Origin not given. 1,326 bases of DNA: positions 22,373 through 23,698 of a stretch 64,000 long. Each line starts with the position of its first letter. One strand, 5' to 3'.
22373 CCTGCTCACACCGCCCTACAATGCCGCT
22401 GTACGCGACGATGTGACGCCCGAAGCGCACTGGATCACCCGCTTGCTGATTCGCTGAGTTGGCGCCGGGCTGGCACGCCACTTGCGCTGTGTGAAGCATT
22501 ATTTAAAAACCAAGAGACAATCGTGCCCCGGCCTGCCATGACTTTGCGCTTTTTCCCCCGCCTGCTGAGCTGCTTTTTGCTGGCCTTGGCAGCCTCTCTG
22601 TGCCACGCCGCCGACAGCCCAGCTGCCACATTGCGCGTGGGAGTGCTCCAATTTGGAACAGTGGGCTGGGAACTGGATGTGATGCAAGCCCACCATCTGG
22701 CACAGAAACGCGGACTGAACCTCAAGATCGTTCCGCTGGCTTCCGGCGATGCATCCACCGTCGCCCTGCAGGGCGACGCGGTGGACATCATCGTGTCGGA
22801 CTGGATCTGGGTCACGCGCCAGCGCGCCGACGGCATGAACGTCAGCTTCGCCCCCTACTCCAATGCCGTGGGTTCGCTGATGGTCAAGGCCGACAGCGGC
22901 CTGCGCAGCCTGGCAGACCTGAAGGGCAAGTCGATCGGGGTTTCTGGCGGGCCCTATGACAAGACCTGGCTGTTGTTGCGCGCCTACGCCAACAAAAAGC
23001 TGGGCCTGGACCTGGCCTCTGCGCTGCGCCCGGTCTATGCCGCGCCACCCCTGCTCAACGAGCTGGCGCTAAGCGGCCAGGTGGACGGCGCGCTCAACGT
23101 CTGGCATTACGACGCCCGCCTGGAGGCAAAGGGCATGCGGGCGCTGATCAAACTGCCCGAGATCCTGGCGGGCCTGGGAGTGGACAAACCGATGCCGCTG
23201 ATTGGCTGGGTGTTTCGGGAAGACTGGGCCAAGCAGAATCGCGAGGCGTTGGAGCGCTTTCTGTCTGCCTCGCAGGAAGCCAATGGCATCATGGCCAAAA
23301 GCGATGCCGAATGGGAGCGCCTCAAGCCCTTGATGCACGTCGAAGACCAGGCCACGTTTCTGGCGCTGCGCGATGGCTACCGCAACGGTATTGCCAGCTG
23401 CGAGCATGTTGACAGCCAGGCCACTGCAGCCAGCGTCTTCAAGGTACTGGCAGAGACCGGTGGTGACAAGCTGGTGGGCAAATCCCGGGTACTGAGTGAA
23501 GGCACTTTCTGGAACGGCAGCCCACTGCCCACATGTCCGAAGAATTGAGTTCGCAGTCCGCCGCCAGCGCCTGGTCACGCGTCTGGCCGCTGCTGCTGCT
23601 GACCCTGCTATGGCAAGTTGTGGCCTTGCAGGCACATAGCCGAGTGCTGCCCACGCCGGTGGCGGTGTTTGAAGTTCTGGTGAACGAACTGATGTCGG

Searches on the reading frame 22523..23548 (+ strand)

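Call 70: search_protein_families(library=pfam, proteins=[window:22523-23548:+], max_evalue=0.00001)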
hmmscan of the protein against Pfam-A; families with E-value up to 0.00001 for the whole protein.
window:22523-23548:+ (341 aa): 2 families
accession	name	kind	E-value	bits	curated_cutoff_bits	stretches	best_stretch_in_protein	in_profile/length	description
PF09084.16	NMT1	-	3e-11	44.1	20.5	1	62-258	18-210/216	NMT1/THI5 like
PF12974.12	Phosphonate-bd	-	3.6e-06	27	27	1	57-252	21-218/242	ABC transporter, phosphonate, periplasmic substrate-binding protein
